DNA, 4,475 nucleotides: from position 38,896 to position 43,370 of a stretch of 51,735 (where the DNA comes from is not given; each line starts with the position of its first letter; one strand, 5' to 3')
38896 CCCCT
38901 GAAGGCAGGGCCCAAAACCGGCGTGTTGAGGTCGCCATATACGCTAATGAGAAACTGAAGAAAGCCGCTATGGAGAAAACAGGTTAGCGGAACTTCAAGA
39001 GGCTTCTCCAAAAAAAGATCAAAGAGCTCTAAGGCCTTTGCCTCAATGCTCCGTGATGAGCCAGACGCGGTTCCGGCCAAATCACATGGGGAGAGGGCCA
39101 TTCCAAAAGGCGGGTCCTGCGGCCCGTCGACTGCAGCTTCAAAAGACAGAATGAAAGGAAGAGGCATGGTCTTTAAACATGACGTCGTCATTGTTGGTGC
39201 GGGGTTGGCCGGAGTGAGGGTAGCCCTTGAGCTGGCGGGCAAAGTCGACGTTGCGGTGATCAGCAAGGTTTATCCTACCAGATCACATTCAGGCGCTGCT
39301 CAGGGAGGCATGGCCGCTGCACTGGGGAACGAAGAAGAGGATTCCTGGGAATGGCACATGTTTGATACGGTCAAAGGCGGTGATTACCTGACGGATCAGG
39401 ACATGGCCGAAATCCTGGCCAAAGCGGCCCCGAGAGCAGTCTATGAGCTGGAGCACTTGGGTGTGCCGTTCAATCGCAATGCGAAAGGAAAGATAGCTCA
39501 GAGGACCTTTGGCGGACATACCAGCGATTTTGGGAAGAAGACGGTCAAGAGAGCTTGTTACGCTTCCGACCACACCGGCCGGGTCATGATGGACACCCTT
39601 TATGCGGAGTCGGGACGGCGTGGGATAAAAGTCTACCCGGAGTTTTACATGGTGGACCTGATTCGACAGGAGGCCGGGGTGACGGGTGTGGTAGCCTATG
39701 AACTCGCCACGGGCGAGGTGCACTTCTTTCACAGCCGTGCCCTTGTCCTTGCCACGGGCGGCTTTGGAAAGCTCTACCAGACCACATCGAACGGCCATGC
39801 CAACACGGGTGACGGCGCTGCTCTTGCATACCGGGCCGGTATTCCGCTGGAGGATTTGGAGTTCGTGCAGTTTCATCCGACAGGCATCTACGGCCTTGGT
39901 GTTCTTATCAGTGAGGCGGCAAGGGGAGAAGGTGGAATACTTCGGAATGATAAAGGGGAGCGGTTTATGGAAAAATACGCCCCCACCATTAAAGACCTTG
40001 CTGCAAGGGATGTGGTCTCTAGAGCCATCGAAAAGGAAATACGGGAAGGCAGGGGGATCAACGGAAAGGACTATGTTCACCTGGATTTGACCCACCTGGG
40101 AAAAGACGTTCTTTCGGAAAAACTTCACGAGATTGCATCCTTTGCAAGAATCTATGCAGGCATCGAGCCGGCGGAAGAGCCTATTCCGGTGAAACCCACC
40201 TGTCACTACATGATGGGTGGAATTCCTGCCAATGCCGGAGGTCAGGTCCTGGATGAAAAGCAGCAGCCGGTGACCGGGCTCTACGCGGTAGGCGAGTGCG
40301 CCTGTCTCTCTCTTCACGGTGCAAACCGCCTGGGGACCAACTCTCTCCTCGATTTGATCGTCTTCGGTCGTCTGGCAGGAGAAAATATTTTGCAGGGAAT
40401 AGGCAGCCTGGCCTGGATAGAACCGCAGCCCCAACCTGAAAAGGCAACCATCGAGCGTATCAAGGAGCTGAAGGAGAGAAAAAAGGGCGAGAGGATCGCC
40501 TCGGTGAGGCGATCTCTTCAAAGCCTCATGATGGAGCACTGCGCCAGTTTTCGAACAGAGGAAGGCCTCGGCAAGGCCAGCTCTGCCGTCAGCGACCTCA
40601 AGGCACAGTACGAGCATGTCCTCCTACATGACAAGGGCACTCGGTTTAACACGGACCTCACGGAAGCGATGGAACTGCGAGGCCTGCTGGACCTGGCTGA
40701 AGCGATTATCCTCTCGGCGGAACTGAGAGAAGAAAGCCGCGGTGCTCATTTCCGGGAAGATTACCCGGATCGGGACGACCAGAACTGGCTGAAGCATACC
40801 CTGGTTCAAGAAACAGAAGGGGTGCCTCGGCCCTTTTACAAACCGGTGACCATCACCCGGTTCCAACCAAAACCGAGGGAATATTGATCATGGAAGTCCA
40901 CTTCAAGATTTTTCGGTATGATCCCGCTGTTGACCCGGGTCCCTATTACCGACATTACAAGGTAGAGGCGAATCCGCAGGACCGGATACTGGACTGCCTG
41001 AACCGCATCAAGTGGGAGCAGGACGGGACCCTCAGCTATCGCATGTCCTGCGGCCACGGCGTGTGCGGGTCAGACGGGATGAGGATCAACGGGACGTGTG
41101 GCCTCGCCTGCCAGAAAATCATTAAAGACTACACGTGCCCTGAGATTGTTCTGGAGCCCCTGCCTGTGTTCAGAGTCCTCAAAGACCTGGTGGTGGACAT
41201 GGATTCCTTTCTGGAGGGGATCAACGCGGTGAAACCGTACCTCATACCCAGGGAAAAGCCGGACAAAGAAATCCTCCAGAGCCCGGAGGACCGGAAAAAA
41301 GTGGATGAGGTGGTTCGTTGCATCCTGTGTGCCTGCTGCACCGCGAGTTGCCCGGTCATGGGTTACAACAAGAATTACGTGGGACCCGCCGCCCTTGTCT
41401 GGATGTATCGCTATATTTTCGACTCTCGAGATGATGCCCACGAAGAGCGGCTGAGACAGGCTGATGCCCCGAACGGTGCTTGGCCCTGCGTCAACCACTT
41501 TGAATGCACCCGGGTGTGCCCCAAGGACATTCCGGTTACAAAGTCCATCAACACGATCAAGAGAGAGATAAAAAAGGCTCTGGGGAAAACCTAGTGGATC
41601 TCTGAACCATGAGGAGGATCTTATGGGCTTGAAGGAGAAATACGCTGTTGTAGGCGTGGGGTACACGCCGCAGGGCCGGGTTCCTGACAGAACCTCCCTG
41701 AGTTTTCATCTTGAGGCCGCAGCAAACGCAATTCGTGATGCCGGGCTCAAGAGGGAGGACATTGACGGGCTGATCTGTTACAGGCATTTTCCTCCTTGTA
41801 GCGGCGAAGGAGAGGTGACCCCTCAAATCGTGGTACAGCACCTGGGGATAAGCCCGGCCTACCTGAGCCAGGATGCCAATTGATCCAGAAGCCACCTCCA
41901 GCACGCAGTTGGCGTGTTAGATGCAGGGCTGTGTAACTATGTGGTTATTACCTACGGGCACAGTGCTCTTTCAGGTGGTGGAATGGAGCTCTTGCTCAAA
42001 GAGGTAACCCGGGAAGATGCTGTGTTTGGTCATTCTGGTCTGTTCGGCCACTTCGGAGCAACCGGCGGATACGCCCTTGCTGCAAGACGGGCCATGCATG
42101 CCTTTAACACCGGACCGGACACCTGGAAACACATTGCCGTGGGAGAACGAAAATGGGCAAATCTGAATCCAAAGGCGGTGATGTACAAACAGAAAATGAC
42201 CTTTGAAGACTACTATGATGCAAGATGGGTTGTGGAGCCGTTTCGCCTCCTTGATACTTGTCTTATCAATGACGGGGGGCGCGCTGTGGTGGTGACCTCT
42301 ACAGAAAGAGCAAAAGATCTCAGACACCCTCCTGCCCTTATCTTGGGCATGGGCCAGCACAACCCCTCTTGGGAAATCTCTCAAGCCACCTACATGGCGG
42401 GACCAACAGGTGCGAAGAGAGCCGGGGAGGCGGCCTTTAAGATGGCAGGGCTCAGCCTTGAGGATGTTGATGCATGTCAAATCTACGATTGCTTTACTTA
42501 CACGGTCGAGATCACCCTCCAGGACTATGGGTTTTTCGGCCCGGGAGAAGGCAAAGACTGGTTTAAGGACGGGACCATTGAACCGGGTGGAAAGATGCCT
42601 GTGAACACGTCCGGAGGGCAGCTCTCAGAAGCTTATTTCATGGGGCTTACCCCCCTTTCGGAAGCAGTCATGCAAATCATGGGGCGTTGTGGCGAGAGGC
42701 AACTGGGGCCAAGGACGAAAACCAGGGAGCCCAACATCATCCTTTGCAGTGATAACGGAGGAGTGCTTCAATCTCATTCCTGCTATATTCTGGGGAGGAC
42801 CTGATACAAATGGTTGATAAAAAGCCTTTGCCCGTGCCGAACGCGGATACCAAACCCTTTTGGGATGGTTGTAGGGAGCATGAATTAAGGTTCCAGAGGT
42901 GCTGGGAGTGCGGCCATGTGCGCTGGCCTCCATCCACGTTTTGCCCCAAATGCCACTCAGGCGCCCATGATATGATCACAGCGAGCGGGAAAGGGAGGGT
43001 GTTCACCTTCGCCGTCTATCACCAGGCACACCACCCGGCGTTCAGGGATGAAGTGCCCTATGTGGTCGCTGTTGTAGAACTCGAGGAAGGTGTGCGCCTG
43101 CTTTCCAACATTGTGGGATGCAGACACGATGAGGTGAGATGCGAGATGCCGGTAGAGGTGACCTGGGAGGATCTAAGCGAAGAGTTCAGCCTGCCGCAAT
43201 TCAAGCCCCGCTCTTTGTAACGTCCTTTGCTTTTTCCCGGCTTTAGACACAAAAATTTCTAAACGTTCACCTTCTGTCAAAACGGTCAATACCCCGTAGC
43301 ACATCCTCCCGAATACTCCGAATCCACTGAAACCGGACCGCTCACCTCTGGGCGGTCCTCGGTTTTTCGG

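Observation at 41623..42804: In-frame TGA at the expected catalytic-Cys position of a thiolase-like enzyme, with a SECIS-like hairpin: candidate selenocysteine thiolase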

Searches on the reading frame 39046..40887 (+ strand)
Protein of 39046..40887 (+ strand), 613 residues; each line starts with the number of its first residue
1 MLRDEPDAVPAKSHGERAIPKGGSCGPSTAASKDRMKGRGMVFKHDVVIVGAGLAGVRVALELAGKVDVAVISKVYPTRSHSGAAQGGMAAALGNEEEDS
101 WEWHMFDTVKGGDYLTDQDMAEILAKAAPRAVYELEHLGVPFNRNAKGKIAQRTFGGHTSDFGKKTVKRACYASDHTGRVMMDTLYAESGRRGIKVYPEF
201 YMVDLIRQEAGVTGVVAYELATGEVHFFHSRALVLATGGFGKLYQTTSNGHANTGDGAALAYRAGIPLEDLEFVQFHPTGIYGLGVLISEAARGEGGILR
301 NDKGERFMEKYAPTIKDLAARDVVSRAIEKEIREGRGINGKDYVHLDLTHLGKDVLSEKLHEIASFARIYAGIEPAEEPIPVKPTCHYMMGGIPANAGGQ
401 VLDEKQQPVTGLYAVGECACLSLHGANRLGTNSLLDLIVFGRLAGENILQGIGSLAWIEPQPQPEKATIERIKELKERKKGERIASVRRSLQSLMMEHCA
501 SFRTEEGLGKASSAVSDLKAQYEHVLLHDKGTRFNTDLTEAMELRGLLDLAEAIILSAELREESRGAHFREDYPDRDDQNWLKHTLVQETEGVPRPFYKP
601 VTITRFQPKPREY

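Call 4: search_protein_families(library=pfam, proteins=[window:39046-40887:+], max_evalue=0.01)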
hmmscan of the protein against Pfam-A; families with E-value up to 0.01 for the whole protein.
window:39046-40887:+ (613 aa): 6 families
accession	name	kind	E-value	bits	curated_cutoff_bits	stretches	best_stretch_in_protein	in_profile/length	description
PF00890.30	FAD_binding_2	-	2.5e-115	386.4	20.4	1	46-434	1-414/414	FAD binding domain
PF02910.25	Succ_DH_flav_C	-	4.9e-43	146.6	20.8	1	488-613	1-130/130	Fumarate reductase flavoprotein C-term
PF01266.30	DAO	-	3.4e-09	37.1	27.9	1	46-242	1-207/353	FAD dependent oxidoreductase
PF07992.20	Pyr_redox_2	-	2.8e-05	24.1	26.1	0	45-75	1-31/291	Pyridine nucleotide-disulphide oxidoreductase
PF01946.23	Thi4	-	0.00061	19.5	26.2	0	43-89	16-62/235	Thi4 family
PF03486.20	HI0933_like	-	0.0085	16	50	0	172-418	102-219/244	HI0933-like protein Rossmann domain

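Call 28: search_protein_families(library=ncbifam, proteins=[window:39046-40887:+], max_evalue=0.001)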
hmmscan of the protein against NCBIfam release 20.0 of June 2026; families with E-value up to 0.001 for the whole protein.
window:39046-40887:+ (613 aa): 45 families (the best 25 are shown)
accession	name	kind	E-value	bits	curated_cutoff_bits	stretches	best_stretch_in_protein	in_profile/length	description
TIGR01816.1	sdhA_forward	equivalog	1.9e-242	805.6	727.35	1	44-611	2-582/584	succinate dehydrogenase flavoprotein subunit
TIGR01812.1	sdhA_frdA_Gneg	subfamily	1e-234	780.3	567.3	1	46-613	1-568/568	succinate dehydrogenase or fumarate reductase, flavoprotein subunit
NF004613.0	PRK05945.1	equivalog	1.5e-205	684.1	824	1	44-613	3-575/575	succinate dehydrogenase/fumarate reductase flavoprotein subunit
NF004724.0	PRK06069.1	subfamily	1e-201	671.1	826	1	42-613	3-577/577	succinate dehydrogenase/fumarate reductase flavoprotein subunit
NF005037.0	PRK06452.1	equivalog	3.2e-167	557.5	862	1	44-613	5-566/566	succinate dehydrogenase flavoprotein subunit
NF006686.0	PRK09231.1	equivalog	2.8e-159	531.4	854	1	42-613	3-581/598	fumarate reductase (quinol) flavoprotein subunit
TIGR01176.1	fum_red_Fp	equivalog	3.6e-155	517.9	932.7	1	43-613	2-579/580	fumarate reductase (quinol) flavoprotein subunit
NF042982.1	MFR_Fp_SdhA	equivalog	1.5e-143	479.4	1100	1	29-608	32-608/612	8-methylmenaquinol:fumarate reductase flavoprotein subunit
NF006383.0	PRK08626.1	equivalog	4.9e-143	477.8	663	1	43-607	4-590/657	fumarate reductase flavoprotein subunit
NF004900.0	PRK06263.1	equivalog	1.4e-136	456.3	718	1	43-590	6-537/546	fumarate reductase (CoM/CoB) subunit TfrA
NF005866.0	PRK07803.1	equivalog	3.4e-122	408.7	819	2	44-314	8-290/631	fumarate reductase/succinate dehydrogenase flavoprotein subunit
TIGR00551.1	nadB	equivalog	5.8e-118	394.7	452.75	1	44-574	2-489/489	L-aspartate oxidase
NF006392.0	PRK08641.1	equivalog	2.3e-114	383.2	855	1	44-613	3-579/593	succinate dehydrogenase flavoprotein subunit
NF005636.0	PRK07395.1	subfamily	2.6e-113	379.2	723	1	43-590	11-550/560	L-aspartate oxidase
NF005867.0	PRK07804.1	equivalog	6.4e-111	371.3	639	1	42-590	16-532/548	L-aspartate oxidase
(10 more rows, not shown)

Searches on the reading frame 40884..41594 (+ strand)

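Call 4: search_protein_families(library=pfam, proteins=[window:40884-41594:+], max_evalue=0.01)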
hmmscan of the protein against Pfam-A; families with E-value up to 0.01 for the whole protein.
window:40884-41594:+ (236 aa): 4 families
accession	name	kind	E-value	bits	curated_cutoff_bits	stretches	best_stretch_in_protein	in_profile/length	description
PF13085.11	Fer2_3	-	4.7e-34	117.1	27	1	6-110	1-106/107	2Fe-2S iron-sulfur cluster binding domain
PF13183.11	Fer4_8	-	3.4e-09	37.5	27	1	143-216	2-68/68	4Fe-4S dicluster domain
PF13237.11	Fer4_10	-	7.2e-08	32.7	25.5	1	141-213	4-53/53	4Fe-4S dicluster domain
PF13534.11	Fer4_17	-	4.9e-07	30.6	22.2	1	145-216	1-60/61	4Fe-4S dicluster domain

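Call 28: search_protein_families(library=ncbifam, proteins=[window:40884-41594:+], max_evalue=0.001)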
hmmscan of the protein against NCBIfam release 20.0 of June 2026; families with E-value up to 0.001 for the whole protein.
window:40884-41594:+ (236 aa): 15 families
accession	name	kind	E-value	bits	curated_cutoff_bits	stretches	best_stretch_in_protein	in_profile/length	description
NF004616.0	PRK05950.1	subfamily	1.5e-85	286.2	228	1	3-229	4-233/238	succinate dehydrogenase iron-sulfur subunit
TIGR00384.1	dhsB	subfamily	1.1e-73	247.4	88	1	9-226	1-222/222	succinate dehydrogenase and fumarate reductase iron-sulfur protein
NF009225.0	PRK12575.1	subfamily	5.9e-64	215.7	443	1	7-227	7-228/235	succinate dehydrogenase/fumarate reductase iron-sulfur subunit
NF009227.0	PRK12577.1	equivalog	2.2e-63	213.9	349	1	3-230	1-239/330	succinate dehydrogenase/fumarate reductase iron-sulfur subunit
NF009226.0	PRK12576.1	equivalog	2.4e-62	211.1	344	1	3-227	8-235/317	succinate dehydrogenase/fumarate reductase iron-sulfur subunit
NF009051.0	PRK12385.1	equivalog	3e-59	200.4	333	1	5-229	7-232/244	succinate dehydrogenase/fumarate reductase iron-sulfur subunit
NF010071.0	PRK13552.1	equivalog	6.1e-46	156.6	264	1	4-231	4-237/241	fumarate reductase iron-sulfur subunit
NF004898.0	PRK06259.1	equivalog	5.7e-43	147.3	385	1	4-226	3-213/488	fumarate reductase (CoM/CoB) subunit TfrB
NF006391.0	PRK08640.1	equivalog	2.8e-36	124.7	244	1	4-231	6-241/254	succinate dehydrogenase iron-sulfur subunit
NF042952.1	MFR_FeS_SdhB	equivalog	8.5e-34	117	600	1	32-226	27-228/320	8-methylmenaquinol:fumarate reductase iron-sulfur subunit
NF009052.0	PRK12386.1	equivalog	1.2e-25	90.1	256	1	3-220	3-221/255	succinate dehydrogenase/fumarate reductase iron-sulfur subunit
NF005746.0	PRK07570.1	subfamily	9.9e-19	67.6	243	1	3-233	1-244/250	succinate dehydrogenase/fumarate reductase iron-sulfur subunit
NF008369.0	PRK11168.1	equivalog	1.2e-06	27.7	278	1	143-231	10-89/401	anaerobic glycerol-3-phosphate dehydrogenase subunit C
NF045670.1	quin_L_LdhH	equivalog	7.1e-06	24.6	800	1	137-233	297-387/706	L-lactate dehydrogenase (quinone) large subunit LdhH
TIGR03379.1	glycerol3P_GlpC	equivalog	0.00092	18.1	279.9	0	145-228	6-80/397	anaerobic glycerol-3-phosphate dehydrogenase subunit GlpC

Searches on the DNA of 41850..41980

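Call 89: search_rna_families(source=window, start=41850, end=41980, threshold=evalue, max_evalue=10, show_alignments=3)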
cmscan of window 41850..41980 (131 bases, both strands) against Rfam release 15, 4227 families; matches with E-value up to 10: 3.
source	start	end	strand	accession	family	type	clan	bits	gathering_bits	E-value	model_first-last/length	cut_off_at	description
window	41899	41935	-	RF00189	SNORD95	Gene; snRNA; snoRNA; CD-box;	-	10.8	55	8.4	1-68/68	no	Small nucleolar RNA SNORD95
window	41915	41980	-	RF01294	snoU89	Gene; snRNA; snoRNA; HACA-box;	CL00082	9.4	44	0.5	206-270/270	5'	Small nucleolar RNA U89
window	41850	41877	-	RF02695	NrsZ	Gene; sRNA;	-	7.7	76.9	3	188-215/236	3'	Nitrogen regulated small RNA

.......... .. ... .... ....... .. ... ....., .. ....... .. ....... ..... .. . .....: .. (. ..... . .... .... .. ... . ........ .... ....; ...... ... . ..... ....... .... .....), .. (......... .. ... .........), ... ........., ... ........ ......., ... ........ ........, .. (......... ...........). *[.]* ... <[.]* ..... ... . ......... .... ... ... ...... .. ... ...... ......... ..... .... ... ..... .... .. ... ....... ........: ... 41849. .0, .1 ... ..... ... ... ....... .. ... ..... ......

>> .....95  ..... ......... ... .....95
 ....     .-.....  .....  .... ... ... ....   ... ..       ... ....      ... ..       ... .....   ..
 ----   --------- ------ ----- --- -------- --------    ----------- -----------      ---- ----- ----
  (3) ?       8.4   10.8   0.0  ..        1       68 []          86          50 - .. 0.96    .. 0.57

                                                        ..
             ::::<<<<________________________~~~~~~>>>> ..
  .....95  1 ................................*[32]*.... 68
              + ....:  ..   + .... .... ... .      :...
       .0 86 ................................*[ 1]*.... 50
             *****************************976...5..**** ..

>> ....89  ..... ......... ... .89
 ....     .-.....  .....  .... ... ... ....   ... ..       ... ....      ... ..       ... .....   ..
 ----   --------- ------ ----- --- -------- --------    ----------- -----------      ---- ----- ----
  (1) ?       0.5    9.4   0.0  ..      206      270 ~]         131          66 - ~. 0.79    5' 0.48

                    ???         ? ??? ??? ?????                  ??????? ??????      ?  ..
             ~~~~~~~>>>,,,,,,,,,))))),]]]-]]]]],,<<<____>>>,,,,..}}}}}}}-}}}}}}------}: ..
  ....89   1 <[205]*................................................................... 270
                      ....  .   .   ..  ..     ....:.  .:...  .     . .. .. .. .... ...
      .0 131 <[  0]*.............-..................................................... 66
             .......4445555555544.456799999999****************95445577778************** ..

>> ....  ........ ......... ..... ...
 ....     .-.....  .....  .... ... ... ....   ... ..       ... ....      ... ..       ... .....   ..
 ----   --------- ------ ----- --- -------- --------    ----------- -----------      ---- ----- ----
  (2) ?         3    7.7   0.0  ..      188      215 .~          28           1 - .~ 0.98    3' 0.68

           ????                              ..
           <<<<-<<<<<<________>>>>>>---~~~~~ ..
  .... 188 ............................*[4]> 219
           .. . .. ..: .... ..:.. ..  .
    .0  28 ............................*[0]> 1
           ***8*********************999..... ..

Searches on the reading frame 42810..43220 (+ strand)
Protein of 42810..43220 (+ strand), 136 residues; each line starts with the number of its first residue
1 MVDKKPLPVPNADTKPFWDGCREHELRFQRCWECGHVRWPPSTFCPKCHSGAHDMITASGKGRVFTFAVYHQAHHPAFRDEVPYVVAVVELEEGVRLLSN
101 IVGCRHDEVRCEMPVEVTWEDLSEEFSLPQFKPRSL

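Call 4: search_protein_families(library=pfam, proteins=[window:42810-43220:+], max_evalue=0.01)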
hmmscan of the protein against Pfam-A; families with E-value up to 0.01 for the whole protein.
window:42810-43220:+ (136 aa): 3 families
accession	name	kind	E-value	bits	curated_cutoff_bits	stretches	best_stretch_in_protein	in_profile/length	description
PF01796.24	OB_ChsH2_C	-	1e-21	77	27.1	1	57-120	3-65/65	ChsH2, C-terminal OB-fold domain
PF12172.15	zf-ChsH2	-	2.8e-12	46.6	23.2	1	18-53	1-36/37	ChsH2, rubredoxin-like zinc ribbon domain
PF12773.13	DZR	-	0.0023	18.5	27.3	1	20-48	17-44/45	Double zinc ribbon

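Call 28: search_protein_families(library=ncbifam, proteins=[window:42810-43220:+], max_evalue=0.001)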
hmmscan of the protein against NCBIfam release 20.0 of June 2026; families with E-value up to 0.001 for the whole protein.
window:42810-43220:+ (136 aa): 1 family
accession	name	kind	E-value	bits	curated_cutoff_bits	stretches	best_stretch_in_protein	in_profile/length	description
NF053627.1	BnzsclthlBbsAGT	equivalog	3.2e-12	46.6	250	1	26-121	36-127/145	benzoylsuccinyl-CoA thiolase subunit BbsA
